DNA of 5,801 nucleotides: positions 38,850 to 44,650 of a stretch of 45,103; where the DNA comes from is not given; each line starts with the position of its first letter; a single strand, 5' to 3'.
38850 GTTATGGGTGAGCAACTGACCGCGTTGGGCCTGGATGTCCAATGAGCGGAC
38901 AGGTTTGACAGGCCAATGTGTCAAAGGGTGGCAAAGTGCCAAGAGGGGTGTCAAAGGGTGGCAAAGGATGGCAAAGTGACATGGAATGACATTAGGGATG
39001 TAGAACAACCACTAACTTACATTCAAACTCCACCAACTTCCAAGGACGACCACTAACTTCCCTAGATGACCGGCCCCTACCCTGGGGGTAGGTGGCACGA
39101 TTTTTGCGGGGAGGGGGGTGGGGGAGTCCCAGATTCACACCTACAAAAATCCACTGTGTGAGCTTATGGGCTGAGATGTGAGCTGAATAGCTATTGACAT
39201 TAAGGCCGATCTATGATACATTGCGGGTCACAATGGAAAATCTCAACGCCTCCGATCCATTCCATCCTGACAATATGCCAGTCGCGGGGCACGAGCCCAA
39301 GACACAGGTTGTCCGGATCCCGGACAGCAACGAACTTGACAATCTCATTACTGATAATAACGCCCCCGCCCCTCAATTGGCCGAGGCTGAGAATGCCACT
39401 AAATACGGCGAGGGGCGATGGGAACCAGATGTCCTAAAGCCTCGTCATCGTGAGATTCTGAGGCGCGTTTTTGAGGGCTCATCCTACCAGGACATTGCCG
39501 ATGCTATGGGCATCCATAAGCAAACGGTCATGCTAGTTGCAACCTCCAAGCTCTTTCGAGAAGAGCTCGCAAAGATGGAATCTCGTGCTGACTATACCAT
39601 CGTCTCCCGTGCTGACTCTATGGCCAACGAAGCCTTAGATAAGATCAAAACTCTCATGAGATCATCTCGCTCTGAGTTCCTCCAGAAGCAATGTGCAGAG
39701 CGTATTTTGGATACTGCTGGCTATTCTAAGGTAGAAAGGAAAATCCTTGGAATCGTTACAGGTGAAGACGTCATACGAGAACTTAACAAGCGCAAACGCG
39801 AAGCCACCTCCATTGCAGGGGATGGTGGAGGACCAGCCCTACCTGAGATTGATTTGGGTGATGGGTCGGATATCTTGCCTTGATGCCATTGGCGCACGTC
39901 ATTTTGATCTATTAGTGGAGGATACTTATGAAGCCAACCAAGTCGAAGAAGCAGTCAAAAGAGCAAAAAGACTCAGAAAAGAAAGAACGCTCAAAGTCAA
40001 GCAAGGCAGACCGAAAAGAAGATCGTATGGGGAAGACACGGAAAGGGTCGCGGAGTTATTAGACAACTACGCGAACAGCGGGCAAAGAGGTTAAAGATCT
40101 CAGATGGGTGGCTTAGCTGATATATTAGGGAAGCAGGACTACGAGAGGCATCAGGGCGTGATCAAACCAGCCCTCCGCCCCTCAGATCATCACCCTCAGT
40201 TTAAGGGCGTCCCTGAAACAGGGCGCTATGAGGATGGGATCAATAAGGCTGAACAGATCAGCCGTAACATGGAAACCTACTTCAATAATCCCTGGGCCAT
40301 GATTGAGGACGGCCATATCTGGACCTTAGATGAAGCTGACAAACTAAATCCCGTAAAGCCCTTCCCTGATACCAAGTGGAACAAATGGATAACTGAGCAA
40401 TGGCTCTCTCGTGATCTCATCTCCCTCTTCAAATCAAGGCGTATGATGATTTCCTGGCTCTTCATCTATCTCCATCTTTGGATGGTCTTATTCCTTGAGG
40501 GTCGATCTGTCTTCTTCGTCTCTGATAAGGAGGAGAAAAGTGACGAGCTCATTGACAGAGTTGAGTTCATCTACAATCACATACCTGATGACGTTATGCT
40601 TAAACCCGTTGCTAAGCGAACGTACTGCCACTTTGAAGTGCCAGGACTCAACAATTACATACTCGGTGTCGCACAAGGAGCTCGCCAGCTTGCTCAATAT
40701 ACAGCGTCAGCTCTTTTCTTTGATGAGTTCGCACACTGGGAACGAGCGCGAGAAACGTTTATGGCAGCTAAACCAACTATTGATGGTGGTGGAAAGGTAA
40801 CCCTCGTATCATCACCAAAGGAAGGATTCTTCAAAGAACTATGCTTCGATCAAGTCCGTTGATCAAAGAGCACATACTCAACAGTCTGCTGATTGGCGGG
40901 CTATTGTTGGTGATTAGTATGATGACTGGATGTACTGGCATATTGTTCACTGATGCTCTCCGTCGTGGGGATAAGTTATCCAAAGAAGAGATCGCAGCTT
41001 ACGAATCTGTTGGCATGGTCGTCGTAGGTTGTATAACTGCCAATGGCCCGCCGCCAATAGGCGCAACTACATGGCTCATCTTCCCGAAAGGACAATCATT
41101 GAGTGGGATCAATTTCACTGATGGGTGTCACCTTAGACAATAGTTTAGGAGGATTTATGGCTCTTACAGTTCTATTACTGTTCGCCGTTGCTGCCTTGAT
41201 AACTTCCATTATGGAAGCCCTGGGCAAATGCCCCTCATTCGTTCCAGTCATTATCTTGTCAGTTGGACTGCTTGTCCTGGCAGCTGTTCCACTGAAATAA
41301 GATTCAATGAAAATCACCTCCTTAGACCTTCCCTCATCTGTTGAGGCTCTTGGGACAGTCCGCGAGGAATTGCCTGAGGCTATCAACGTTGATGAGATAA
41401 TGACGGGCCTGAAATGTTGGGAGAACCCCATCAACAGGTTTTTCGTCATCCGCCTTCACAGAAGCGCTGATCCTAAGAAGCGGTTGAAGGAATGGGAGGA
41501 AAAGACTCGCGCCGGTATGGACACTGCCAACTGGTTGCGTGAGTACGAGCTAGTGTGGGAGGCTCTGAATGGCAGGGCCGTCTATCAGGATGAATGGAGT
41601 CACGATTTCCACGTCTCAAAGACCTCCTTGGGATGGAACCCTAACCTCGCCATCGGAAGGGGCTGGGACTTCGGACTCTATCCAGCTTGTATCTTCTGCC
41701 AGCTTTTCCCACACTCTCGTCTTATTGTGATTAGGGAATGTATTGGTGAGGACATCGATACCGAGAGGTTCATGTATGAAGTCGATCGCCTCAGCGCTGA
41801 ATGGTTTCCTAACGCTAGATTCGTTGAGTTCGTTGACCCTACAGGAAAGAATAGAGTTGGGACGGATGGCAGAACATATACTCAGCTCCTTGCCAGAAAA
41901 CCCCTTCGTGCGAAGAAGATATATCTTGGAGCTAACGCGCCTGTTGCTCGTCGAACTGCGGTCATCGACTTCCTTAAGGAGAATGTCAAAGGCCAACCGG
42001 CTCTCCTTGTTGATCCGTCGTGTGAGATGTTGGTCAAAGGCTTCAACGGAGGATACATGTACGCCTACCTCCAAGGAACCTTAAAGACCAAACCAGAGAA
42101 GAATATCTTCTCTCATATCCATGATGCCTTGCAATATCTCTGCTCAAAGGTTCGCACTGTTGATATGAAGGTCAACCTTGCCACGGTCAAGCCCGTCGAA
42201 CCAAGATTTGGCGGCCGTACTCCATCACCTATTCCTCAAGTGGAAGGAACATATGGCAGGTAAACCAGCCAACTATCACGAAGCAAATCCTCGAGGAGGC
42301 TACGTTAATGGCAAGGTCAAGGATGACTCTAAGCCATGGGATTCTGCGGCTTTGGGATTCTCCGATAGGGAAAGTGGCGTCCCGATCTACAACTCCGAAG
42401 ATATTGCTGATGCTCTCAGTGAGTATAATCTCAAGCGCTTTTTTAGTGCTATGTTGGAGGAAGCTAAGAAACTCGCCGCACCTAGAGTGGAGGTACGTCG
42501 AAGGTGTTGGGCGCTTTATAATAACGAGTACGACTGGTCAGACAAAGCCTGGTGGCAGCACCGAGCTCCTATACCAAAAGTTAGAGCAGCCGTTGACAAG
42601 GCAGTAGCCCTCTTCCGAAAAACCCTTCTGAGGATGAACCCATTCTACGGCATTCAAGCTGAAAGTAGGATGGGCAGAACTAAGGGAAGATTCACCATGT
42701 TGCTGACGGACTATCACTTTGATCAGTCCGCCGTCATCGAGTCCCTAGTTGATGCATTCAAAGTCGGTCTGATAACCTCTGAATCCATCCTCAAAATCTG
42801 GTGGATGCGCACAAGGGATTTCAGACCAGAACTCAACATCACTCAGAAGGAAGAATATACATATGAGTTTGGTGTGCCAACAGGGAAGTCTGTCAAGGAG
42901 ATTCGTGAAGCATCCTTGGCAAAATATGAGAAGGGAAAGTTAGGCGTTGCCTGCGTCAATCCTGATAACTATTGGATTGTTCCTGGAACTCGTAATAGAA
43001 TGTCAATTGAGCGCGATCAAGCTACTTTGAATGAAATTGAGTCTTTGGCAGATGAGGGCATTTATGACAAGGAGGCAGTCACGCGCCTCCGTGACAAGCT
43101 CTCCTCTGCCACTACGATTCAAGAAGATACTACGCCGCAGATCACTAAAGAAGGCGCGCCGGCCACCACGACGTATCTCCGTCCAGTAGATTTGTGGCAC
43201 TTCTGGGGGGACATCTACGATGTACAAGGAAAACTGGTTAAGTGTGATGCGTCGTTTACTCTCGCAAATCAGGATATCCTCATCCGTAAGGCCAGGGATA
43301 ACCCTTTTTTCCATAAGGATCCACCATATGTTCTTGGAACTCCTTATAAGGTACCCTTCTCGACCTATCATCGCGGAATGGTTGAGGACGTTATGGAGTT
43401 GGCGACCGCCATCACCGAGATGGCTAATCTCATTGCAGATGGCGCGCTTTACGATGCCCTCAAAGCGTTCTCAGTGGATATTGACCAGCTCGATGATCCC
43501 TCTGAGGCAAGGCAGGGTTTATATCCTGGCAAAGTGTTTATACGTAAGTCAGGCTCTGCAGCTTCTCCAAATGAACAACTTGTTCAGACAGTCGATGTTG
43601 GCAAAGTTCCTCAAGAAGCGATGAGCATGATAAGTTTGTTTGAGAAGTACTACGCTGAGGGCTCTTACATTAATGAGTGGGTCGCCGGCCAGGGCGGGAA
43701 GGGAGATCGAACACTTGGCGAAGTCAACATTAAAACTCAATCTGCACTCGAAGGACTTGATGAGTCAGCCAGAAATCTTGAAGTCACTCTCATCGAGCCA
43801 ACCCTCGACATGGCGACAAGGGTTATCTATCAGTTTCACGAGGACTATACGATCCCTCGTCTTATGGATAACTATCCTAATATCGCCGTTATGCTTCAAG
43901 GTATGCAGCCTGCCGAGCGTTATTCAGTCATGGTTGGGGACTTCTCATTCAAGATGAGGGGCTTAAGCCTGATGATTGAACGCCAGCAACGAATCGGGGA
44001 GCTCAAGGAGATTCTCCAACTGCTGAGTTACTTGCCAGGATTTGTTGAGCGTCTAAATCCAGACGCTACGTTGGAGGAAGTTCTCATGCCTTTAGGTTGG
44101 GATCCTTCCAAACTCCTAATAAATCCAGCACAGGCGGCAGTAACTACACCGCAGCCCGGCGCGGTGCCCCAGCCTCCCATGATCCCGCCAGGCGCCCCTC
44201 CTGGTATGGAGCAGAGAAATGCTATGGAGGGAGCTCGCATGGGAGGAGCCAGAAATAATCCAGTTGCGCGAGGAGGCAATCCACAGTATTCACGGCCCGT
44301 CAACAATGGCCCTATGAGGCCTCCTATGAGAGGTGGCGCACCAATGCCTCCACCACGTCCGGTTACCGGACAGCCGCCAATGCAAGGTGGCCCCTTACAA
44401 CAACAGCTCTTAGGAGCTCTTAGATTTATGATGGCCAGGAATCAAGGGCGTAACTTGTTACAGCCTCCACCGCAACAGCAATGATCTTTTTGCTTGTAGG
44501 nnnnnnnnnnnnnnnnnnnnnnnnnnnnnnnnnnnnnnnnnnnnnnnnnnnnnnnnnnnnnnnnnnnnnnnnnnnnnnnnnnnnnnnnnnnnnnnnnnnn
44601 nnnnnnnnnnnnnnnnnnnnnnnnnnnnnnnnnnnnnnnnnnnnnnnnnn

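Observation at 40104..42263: Large terminase split into two same-frame ORFs by a 444-nt gene-bearing insert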

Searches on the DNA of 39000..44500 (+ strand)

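Call 9: search_dna_similar(query=window:39000-44500:+, collection=phages, mode=distant)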
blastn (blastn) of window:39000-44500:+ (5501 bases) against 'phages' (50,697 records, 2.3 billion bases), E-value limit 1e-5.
No match.

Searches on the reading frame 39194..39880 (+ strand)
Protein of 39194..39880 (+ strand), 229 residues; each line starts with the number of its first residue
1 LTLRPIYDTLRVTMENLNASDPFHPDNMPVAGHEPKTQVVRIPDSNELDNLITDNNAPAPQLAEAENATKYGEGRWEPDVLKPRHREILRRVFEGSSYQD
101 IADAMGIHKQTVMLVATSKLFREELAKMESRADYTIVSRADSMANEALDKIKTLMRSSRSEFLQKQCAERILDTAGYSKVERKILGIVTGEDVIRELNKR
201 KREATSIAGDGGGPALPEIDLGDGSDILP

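Call 6: search_protein_families(library=pfam, proteins=[window:39194-39880:+], max_evalue=0.1)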
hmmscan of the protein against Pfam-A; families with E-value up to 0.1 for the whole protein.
window:39194-39880:+ (229 aa): 9 families
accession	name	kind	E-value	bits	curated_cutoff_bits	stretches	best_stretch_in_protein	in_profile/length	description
PF08281.18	Sigma70_r4_2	-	1.1e-05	25.4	25.7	1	81-112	11-43/54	Sigma-70, region 4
PF00196.25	GerE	-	5.6e-05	23.1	23.5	1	80-112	2-34/57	Bacterial regulatory proteins, luxR family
PF04545.22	Sigma70_r4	-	0.00012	22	24.1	1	79-112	3-37/50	Sigma-70, region 4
PF13384.12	HTH_23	-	0.003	17.8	24.6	1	88-112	10-34/50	Homeodomain-like domain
PF07439.16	DUF1515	-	0.0044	17.4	22.2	1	106-157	5-55/113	Protein of unknown function (DUF1515)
PF20513.3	UBact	-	0.037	14.2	27.8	0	71-91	5-25/43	Prokaryotic ubiquitin-like protein UBact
PF13518.12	HTH_28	-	0.043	14.3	25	1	86-112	3-29/52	Helix-turn-helix domain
PF13542.12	HTH_Tnp_ISL3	-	0.092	12.7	27.4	0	86-113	18-44/51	Helix-turn-helix domain of transposase family ISL3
PF13936.12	HTH_38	-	0.095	12.9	27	0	87-113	12-38/44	Helix-turn-helix domain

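Call 7: search_protein_families(library=phrogs, proteins=[window:39194-39880:+], max_evalue=0.1)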
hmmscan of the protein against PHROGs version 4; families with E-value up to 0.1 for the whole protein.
window:39194-39880:+ (229 aa): 9 families
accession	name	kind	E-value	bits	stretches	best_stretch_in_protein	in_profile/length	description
phrog_2538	-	head and packaging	2.4e-08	35.1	1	82-190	4-106/129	terminase small subunit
phrog_1740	-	transcription regulation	0.0028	17.2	1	81-112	169-201/567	RNA polymerase sigma factor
phrog_664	-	DNA, RNA and nucleotide metabolism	0.0036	18.2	1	84-113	89-118/210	DNA binding protein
phrog_645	-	DNA, RNA and nucleotide metabolism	0.0047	18.1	1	83-174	25-110/196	Rnase E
phrog_36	-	transcription regulation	0.0047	17.6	1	80-143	139-198/220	transcriptional regulator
phrog_23446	-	unknown function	0.0051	17.8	1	87-135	6-53/186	-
phrog_11138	-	unknown function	0.011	17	1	80-112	91-124/142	-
phrog_125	-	DNA, RNA and nucleotide metabolism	0.034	14.7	1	65-165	150-246/254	DNA invertase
phrog_3855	-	DNA, RNA and nucleotide metabolism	0.083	14.3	0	80-114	64-98/115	HTH DNA binding protein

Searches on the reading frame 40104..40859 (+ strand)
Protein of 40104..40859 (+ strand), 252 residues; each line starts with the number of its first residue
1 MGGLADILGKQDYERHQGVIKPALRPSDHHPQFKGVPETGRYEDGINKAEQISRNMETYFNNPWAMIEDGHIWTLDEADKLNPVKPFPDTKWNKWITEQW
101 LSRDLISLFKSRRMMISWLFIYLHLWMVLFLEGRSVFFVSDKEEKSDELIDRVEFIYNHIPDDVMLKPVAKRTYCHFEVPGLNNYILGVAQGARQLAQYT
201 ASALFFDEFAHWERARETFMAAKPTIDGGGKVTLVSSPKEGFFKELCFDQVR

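Call 6: search_protein_families(library=pfam, proteins=[window:40104-40859:+], max_evalue=0.1)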
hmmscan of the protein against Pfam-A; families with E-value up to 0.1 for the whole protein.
window:40104-40859:+ (252 aa): 1 family
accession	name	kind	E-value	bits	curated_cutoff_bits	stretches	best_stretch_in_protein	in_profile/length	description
PF03237.21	Terminase_6N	-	0.00062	19.9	22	1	117-240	11-137/215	Terminase large subunit, T4likevirus-type, N-terminal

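Call 7: search_protein_families(library=phrogs, proteins=[window:40104-40859:+], max_evalue=0.1)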
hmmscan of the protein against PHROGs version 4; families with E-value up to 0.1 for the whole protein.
window:40104-40859:+ (252 aa): 1 family
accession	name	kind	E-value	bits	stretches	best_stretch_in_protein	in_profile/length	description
phrog_5989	-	head and packaging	0.0084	16.3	1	111-162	164-215/347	terminase large subunit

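Call 62: search_dna_similar(query=window:40104-40859:+, collection=phages, mode=protein, max_evalue=0.01, max_rows=30)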
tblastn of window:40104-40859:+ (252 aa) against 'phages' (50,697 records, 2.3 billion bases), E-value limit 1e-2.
Records with a match: 20; places in all: 20; records where one place covers at least 80% of the query: 0.
Best place of each record, by identity: <60% 20.
By first word of the organism name: Flavobacterium 4; Ralstonia 3; Cronobacter 2; Pectobacterium 2; Caulobacter 2; uncultured 1; Xanthomonas 1; Erwinia 1; Microcystis 1; Stenotrophomonas 1; and 2 more.
By host as written in the record: Flavobacterium sp. LMO8 4; - 3; Cronobacter sakazakii 2; Pectobacterium carotovorum subsp. carotovorum strain CBBL19-1-37 2; Caulobacter crescentus CB15 2; Xanthomonas vesicatoria 1; Erwinia aphidicola W09_2 1; Microcystis elabens 1; and 4 more.
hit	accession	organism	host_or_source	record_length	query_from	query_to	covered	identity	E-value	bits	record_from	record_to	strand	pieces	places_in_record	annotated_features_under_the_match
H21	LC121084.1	Ralstonia phage RSP15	-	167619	58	246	75%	23.4%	1e-4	49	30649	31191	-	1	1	hypothetical protein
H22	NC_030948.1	Ralstonia phage RSP15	-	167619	58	246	75%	23.4%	1e-4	49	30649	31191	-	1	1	terminase large subunit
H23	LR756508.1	uncultured phage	metagenomic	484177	108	239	52%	28.2%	6e-8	59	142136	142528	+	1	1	record has no annotation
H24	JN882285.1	Cronobacter phage vB_CsaM_GAP32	Cronobacter sakazakii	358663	85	237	61%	23.6%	8e-5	49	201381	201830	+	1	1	DNA terminase packaging enzyme large subunit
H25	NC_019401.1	Cronobacter phage vB_CsaM_GAP32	Cronobacter sakazakii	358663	85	237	61%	23.6%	8e-5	49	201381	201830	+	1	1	terminase large subunit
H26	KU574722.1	Pectobacterium phage vB_PcaM_CBB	Pectobacterium carotovorum subsp. ...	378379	85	237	61%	22.9%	2e-4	48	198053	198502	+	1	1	DNA terminase packaging enzyme large subunit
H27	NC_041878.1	Pectobacterium phage vB_PcaM_CBB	Pectobacterium carotovorum subsp. ...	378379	85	237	61%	22.9%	2e-4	48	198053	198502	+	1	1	terminase large subunit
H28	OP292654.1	Xanthomonas phage XbC2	Xanthomonas vesicatoria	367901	85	237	61%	22.9%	4e-4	47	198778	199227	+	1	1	DNA terminase packaging enzyme large subunit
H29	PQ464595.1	Erwinia phage Kaldavass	Erwinia aphidicola W09_2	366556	85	237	61%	22.9%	5e-4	47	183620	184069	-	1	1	terminase large subunit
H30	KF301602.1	Caulobacter phage Cr30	Caulobacter crescentus CB15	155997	106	239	53%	26.1%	2e-5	51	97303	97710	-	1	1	terminase large subunit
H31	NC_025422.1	Caulobacter phage Cr30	Caulobacter crescentus CB15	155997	106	239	53%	26.1%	2e-5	51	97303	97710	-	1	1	terminase large subunit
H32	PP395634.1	Microcystis phage Mel-JY01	Microcystis elabens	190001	108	249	56%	24.3%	3e-3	45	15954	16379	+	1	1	large terminase protein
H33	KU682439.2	Stenotrophomonas phage vB_SmaS-DLP_6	Stenotrophomonas maltophilia D1571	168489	125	252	51%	26.9%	2e-4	48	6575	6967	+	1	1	large terminase subunit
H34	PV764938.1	Sinorhizobium phage Phosso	Sinohrizobium meliloti NRRL L-50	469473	102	239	55%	24.8%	3e-4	47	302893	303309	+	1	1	terminase large subunit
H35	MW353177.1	Flavobacterium phage vB_FspM_immuto_13-6C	Flavobacterium sp. LMO8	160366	105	238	53%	25.4%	5e-6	53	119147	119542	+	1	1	terminase large subunit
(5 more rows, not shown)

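Call 68: search_protein_representatives(protein=window:40104-40859:+)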
Query: 252 residues. Proteins with E-value up to 0.001 (for the whole library): 1304; up to 1e-10: 442; up to 1e-30: 47. The best 150 are listed.
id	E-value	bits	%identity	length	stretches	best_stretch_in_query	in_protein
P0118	1.2e-55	205.1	49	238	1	39-251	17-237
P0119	3.9e-44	167.4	46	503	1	62-250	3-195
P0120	4.4e-44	167.2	46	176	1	87-247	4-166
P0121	4.7e-43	163.9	47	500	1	58-249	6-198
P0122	5.0e-43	163.8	42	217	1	55-251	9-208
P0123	6.4e-43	163.4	38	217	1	54-250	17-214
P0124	6.8e-40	153.5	36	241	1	52-247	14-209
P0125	9.0e-40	153.1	41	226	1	57-250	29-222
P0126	4.5e-39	150.8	40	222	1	56-250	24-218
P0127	4.8e-39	150.7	45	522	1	62-251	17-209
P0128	1.0e-38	149.7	44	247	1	64-250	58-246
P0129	3.7e-38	147.8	43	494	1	58-250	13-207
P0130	4.2e-38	147.6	41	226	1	47-251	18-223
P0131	5.0e-38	147.4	41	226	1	62-250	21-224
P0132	7.2e-38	146.9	42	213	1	72-250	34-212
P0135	8.0e-37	143.4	44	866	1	54-251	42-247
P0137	2.6e-36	141.7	43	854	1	48-251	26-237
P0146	1.2e-33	133.1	45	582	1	71-239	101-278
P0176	7.6e-29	117.3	44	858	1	71-251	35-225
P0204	5.3e-26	108.0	39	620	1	54-240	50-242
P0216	6.2e-25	104.4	39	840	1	71-251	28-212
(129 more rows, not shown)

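Call 70: search_protein_families(library=pfam, proteins=[P0135, P0137, P0176, P0216, P0204, P0146], max_evalue=0.001)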
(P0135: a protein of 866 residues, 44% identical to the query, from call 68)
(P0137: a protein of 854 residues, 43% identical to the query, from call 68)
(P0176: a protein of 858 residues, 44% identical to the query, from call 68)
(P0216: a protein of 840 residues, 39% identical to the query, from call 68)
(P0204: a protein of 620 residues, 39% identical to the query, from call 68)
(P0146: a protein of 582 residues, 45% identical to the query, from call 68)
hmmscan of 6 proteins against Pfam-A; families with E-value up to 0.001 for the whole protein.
P0135 (866 aa): 1 family
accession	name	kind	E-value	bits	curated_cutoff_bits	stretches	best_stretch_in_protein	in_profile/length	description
PF14528.11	LAGLIDADG_3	-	1.3e-07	32.2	22.5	1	559-618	3-64/82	LAGLIDADG-like domain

P0137 (854 aa): 0 families

P0176 (858 aa): 1 family
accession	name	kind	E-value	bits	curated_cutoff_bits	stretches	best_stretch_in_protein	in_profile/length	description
PF14528.11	LAGLIDADG_3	-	9.1e-11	42.3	22.5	1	539-595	2-56/82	LAGLIDADG-like domain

P0216 (840 aa): 1 family
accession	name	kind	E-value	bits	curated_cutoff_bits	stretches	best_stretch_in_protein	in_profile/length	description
PF14528.11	LAGLIDADG_3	-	6.1e-06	26.8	22.5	1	523-583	2-61/82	LAGLIDADG-like domain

P0204 (620 aa): 0 families

P0146 (582 aa): 1 family
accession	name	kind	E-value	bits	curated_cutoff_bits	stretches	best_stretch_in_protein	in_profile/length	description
PF19067.5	DUF5763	-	4.1e-05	23.4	26.3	1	56-85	3-31/39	Family of unknown function (DUF5763)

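Call 83: list_cluster_members(proteins=[window:40104-40859:+, window:41307-42260:+, window:41157-41297:+])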
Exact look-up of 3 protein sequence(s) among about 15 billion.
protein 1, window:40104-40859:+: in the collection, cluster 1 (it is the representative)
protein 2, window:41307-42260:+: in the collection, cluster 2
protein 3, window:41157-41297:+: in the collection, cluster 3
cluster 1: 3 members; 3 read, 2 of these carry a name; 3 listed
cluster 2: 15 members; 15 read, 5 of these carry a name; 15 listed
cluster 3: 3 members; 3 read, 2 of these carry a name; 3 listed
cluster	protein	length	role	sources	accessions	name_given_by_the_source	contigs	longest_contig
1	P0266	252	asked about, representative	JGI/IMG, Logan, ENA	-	hypothetical protein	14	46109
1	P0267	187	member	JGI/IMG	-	hypothetical protein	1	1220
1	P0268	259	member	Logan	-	-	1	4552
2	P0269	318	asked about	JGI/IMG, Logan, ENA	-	hypothetical protein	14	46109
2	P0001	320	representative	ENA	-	-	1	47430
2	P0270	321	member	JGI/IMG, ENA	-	hypothetical protein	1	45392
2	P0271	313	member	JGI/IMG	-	hypothetical protein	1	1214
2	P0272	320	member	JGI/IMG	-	hypothetical protein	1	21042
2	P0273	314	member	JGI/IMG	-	hypothetical protein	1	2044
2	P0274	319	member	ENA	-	-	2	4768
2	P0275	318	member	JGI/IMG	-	-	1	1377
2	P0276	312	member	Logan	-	-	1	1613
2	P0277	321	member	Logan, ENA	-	-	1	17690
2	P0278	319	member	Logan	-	-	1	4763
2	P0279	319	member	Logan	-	-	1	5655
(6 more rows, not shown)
